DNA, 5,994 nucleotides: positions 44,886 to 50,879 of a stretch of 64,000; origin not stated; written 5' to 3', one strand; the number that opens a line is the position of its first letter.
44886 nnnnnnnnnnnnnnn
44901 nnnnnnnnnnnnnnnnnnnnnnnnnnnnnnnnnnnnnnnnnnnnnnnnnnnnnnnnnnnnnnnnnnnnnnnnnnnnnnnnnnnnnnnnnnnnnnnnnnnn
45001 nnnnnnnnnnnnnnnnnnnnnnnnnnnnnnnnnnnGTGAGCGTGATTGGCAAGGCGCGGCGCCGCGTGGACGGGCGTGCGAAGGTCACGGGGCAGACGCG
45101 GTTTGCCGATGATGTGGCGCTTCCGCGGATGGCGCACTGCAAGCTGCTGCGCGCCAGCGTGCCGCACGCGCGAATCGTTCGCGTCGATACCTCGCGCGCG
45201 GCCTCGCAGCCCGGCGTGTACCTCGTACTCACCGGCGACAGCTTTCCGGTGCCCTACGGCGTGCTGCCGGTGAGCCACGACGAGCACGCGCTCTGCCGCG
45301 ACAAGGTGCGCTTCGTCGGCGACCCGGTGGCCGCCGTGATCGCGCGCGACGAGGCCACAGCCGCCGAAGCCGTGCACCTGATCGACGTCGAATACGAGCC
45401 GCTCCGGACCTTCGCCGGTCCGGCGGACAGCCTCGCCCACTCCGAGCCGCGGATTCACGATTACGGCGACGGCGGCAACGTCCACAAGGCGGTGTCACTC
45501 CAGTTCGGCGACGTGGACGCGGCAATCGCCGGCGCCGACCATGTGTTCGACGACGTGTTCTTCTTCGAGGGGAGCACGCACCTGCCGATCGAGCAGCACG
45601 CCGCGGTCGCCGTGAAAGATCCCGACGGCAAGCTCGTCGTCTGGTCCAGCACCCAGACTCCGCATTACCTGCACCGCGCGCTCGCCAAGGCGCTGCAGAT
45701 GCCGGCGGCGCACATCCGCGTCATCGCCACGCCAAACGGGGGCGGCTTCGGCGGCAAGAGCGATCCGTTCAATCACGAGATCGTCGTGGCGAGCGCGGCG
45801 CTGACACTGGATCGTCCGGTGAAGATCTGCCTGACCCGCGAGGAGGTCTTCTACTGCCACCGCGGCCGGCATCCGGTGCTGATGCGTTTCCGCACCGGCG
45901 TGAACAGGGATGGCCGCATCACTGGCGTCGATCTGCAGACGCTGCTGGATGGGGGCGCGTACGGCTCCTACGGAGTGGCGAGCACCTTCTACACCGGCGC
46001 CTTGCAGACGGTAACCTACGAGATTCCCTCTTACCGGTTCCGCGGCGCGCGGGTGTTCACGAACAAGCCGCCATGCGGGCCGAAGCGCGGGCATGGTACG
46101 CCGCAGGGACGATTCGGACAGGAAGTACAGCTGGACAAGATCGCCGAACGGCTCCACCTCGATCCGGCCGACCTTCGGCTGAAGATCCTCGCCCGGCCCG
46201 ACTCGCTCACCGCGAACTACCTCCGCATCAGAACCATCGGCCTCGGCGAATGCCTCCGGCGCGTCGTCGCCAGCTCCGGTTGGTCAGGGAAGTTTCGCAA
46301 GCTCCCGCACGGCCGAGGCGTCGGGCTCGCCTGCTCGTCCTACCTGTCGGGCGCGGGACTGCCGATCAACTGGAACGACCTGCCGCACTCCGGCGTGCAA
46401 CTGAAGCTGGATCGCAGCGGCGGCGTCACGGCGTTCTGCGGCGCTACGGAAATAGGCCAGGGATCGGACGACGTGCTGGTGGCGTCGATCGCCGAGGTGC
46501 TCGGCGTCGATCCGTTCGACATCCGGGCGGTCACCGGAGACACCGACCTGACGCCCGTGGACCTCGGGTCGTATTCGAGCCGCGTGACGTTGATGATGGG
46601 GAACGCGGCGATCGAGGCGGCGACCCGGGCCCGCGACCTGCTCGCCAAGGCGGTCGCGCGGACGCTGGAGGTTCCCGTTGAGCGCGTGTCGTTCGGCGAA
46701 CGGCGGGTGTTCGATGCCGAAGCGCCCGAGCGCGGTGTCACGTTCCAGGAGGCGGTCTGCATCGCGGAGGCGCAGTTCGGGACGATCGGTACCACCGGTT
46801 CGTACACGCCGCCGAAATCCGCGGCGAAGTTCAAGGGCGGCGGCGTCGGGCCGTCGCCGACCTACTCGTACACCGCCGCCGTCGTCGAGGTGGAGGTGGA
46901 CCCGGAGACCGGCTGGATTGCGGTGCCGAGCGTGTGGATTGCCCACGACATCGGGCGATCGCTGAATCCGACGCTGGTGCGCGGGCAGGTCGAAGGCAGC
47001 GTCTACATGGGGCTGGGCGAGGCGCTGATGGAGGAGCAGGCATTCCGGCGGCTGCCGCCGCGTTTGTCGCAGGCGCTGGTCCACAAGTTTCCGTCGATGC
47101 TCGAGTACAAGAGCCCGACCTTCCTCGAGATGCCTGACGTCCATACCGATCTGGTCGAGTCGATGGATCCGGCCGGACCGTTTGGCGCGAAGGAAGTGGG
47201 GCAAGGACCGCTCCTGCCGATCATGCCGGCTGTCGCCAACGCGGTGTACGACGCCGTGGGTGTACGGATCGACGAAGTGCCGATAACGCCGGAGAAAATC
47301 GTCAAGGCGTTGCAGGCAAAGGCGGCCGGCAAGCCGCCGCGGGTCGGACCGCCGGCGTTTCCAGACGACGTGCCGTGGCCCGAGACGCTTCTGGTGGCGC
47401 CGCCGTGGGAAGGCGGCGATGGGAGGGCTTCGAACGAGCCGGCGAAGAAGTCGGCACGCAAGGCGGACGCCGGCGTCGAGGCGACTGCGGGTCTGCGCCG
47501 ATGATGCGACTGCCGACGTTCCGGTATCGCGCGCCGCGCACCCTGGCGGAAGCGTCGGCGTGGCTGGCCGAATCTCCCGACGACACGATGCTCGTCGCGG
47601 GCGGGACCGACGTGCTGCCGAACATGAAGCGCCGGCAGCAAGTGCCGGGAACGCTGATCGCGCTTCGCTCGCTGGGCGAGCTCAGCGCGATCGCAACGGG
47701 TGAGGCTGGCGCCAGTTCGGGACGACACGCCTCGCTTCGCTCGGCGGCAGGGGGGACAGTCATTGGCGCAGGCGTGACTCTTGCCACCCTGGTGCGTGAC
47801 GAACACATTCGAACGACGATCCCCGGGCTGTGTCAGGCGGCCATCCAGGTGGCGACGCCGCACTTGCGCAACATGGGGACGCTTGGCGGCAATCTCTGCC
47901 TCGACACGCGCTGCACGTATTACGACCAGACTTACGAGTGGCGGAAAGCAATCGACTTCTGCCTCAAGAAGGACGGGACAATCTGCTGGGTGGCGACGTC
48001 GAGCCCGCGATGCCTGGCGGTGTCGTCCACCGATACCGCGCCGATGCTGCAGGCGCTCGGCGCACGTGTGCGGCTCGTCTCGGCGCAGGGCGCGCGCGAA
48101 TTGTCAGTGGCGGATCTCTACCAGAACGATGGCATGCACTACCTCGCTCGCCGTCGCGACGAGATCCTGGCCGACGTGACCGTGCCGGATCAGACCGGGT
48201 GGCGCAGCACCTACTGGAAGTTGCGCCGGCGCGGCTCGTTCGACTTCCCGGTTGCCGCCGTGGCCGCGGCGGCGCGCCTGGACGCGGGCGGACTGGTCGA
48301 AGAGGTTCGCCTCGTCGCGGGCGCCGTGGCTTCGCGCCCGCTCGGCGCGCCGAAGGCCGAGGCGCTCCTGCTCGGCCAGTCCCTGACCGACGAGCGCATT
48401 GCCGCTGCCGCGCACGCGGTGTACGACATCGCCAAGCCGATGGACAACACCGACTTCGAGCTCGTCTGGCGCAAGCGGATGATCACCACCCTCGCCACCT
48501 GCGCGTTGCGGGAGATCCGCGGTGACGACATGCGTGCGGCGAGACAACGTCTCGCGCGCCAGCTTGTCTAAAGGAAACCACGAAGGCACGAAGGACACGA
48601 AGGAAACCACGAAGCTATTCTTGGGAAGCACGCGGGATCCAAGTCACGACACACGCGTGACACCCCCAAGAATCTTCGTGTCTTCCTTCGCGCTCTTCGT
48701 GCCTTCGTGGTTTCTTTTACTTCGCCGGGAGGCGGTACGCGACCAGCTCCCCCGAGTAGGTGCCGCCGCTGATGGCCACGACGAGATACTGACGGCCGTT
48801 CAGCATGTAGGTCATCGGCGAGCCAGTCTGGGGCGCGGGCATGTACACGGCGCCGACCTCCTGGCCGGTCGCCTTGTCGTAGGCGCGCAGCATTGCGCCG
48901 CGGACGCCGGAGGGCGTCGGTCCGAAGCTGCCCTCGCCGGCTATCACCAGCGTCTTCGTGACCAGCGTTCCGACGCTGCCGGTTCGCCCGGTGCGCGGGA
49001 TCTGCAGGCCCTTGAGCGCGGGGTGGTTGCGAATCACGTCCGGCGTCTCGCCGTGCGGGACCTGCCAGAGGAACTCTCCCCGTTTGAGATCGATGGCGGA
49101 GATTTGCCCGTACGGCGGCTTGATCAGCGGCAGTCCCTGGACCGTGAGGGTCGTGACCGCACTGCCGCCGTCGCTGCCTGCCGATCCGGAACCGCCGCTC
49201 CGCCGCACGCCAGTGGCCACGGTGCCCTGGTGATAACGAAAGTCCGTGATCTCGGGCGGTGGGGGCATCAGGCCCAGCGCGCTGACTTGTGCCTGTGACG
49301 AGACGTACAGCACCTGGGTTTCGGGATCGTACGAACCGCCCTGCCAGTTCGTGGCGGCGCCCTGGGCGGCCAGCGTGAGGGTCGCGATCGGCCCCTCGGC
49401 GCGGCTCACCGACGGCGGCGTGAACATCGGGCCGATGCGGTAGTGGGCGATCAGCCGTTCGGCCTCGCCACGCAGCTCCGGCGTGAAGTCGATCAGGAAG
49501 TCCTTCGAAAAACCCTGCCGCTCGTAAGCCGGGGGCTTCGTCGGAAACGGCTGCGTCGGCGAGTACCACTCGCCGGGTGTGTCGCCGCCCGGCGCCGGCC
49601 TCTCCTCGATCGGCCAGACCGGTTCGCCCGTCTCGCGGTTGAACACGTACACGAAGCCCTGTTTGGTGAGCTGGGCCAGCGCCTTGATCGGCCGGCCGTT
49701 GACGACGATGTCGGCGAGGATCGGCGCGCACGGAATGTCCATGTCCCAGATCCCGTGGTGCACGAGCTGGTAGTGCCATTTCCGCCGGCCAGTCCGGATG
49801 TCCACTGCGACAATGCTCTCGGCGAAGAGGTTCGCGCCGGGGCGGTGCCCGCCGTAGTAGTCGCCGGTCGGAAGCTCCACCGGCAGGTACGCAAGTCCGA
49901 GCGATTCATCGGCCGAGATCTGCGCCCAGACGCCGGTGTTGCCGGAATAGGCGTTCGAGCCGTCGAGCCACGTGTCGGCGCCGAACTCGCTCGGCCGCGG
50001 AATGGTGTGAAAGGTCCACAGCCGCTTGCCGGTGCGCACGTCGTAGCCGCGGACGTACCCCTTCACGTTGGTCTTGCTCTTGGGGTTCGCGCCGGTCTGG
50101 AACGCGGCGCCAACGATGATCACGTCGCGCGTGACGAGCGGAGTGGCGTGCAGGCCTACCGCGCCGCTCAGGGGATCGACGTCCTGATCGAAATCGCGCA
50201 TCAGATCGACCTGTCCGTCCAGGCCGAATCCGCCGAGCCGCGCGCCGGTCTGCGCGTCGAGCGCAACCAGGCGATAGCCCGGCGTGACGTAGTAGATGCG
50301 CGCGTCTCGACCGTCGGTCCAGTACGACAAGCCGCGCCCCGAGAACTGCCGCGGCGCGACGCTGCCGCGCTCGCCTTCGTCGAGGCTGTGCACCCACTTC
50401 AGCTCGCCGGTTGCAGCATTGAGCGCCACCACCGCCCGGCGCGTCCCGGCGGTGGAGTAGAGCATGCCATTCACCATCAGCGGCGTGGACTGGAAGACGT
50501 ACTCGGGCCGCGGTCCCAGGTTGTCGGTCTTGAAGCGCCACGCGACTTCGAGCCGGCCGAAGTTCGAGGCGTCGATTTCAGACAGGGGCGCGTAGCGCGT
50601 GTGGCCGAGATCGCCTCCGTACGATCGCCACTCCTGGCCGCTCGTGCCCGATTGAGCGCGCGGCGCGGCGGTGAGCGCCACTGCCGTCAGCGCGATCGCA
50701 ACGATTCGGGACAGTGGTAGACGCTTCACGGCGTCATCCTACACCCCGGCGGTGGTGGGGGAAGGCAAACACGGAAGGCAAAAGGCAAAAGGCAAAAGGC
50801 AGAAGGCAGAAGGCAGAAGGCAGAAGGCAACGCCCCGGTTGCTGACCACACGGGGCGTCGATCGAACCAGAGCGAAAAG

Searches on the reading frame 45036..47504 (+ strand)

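Call 49: search_protein_families(library=pfam, proteins=[window:45036-47504:+], max_evalue=0.0001)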
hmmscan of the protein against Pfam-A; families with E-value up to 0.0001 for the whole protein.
window:45036-47504:+ (822 aa): 3 families
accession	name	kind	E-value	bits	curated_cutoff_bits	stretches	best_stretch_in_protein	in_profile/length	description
PF02738.23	MoCoBD_1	-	1.5e-73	247.3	27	1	148-383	8-242/244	Molybdopterin cofactor-binding domain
PF20256.3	MoCoBD_2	-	4.1e-61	207.4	27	1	420-700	18-283/283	Molybdopterin cofactor-binding domain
PF01315.27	Ald_Xan_dh_C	-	1.1e-26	93.7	31.3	1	18-123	1-109/110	Aldehyde oxidase and xanthine dehydrogenase, a/b hammerhead domain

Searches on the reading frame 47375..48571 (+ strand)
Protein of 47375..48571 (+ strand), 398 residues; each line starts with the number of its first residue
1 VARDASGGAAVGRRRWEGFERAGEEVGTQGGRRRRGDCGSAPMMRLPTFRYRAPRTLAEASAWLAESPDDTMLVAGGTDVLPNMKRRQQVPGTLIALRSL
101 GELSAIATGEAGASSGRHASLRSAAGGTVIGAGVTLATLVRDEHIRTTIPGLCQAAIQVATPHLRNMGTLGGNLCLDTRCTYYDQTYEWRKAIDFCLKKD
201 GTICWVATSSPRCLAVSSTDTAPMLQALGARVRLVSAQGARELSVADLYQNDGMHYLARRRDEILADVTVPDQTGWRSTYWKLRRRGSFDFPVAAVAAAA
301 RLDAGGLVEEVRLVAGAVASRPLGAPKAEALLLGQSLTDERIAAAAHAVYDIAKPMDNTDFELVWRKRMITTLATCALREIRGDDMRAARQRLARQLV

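Call 49: search_protein_families(library=pfam, proteins=[window:47375-48571:+], max_evalue=0.0001)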
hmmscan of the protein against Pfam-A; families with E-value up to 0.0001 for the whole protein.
window:47375-48571:+ (398 aa): 2 families
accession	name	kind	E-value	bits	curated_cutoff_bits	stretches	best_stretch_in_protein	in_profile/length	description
PF00941.27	FAD_binding_5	-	4.4e-34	118.2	27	1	48-272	2-169/170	FAD binding domain in molybdopterin dehydrogenase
PF03450.22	CO_deh_flav_C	-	4.5e-14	52.9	25.5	1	280-380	3-101/102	CO dehydrogenase flavoprotein C-terminal domain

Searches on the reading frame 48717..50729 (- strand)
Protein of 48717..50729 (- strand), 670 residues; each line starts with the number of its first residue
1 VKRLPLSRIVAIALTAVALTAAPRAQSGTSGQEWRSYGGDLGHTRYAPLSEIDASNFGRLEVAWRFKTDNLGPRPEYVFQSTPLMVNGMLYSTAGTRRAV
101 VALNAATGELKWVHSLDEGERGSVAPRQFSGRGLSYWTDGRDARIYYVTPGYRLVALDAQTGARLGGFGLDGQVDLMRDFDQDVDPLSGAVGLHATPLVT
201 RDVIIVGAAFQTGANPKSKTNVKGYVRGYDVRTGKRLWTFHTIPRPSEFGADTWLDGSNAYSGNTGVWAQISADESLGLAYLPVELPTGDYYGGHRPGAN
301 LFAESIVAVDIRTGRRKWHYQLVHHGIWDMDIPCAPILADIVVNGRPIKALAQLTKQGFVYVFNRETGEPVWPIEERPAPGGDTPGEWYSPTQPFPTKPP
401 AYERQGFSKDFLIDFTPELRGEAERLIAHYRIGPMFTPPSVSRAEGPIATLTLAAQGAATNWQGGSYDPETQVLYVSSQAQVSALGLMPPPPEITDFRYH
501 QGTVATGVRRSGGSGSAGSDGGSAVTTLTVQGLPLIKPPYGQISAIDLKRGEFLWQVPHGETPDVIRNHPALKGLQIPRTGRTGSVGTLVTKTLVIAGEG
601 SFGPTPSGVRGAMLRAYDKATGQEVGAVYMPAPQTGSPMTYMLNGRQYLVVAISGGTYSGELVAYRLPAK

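Call 49: search_protein_families(library=pfam, proteins=[window:48717-50729:-], max_evalue=0.0001)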
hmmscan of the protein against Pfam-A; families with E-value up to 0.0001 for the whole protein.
window:48717-50729:- (670 aa): 2 families
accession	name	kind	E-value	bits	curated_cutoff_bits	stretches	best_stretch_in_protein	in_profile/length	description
PF01011.28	PQQ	-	3.8e-183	610.9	26.7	1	34-648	1-594/595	Glucose/ethanol/alcohol dehydrogenase, beta-propeller domain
PF13360.13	PQQ_2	-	9e-18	65.2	27.6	1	79-165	65-141/233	Outer membrane protein assembly factor BamB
